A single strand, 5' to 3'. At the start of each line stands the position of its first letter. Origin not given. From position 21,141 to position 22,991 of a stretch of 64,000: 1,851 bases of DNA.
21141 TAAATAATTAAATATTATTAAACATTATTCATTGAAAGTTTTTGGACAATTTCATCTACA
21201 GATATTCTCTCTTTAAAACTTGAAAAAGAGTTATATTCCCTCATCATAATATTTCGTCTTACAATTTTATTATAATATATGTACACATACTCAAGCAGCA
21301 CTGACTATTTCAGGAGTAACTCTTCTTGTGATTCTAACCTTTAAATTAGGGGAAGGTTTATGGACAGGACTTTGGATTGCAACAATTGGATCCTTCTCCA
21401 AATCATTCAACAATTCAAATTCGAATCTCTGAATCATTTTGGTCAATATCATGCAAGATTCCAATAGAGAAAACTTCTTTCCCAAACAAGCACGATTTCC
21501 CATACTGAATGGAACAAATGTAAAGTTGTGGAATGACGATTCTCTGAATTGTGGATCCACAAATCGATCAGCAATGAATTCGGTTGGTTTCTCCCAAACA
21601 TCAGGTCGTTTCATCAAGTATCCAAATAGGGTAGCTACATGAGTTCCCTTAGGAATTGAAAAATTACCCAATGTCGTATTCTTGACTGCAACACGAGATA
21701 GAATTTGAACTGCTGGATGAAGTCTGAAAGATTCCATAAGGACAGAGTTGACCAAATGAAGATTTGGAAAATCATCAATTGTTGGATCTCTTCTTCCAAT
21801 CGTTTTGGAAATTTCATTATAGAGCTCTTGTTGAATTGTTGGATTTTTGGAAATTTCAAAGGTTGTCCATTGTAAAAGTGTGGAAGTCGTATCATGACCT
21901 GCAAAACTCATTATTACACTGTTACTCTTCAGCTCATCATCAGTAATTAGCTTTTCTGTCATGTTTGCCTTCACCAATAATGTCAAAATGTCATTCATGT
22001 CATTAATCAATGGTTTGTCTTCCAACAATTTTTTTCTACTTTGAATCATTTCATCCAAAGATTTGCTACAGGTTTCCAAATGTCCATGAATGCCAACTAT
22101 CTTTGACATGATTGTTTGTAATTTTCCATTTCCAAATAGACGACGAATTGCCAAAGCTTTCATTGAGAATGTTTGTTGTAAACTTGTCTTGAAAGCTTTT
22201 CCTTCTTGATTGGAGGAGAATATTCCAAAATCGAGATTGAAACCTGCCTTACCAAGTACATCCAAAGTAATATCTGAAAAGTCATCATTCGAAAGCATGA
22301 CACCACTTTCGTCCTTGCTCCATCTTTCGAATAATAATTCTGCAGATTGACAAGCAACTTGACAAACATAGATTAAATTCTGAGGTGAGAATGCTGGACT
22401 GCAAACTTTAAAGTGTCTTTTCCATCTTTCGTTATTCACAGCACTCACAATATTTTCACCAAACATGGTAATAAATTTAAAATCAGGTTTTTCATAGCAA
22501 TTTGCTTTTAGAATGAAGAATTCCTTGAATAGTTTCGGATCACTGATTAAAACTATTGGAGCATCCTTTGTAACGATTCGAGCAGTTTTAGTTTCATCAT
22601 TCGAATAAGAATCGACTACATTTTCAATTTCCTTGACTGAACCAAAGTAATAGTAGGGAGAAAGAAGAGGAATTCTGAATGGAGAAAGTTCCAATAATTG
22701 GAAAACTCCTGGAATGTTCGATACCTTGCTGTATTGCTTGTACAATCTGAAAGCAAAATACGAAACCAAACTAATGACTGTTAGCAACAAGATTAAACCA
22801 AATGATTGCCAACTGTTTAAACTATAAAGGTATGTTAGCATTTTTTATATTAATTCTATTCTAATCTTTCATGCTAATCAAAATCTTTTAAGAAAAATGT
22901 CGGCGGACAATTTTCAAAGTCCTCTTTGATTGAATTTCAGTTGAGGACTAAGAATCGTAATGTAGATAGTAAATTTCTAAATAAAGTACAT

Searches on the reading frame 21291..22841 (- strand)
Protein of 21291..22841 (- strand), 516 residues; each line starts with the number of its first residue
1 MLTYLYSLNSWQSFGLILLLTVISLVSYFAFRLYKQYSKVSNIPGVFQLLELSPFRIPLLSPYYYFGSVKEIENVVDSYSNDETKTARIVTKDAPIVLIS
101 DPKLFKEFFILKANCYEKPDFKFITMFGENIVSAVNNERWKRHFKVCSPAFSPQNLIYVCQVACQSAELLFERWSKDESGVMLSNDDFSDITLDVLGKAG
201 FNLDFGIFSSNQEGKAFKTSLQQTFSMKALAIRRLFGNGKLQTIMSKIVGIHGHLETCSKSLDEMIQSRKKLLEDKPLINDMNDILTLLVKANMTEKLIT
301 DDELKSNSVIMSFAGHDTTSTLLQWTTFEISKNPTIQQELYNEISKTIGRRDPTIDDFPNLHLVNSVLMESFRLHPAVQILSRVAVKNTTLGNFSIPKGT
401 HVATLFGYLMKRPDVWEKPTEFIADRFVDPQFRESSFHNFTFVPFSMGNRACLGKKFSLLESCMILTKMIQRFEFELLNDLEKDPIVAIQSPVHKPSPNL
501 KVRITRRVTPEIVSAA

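Call 24: search_protein_families(library=pfam, proteins=[window:21291-22841:-], max_evalue=0.00001)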
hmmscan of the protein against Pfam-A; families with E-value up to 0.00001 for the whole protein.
window:21291-22841:- (516 aa): 1 family
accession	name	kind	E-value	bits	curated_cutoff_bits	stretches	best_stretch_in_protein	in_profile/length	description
PF00067.27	p450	-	1.5e-73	248.6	22.8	1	60-489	10-448/462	Cytochrome P450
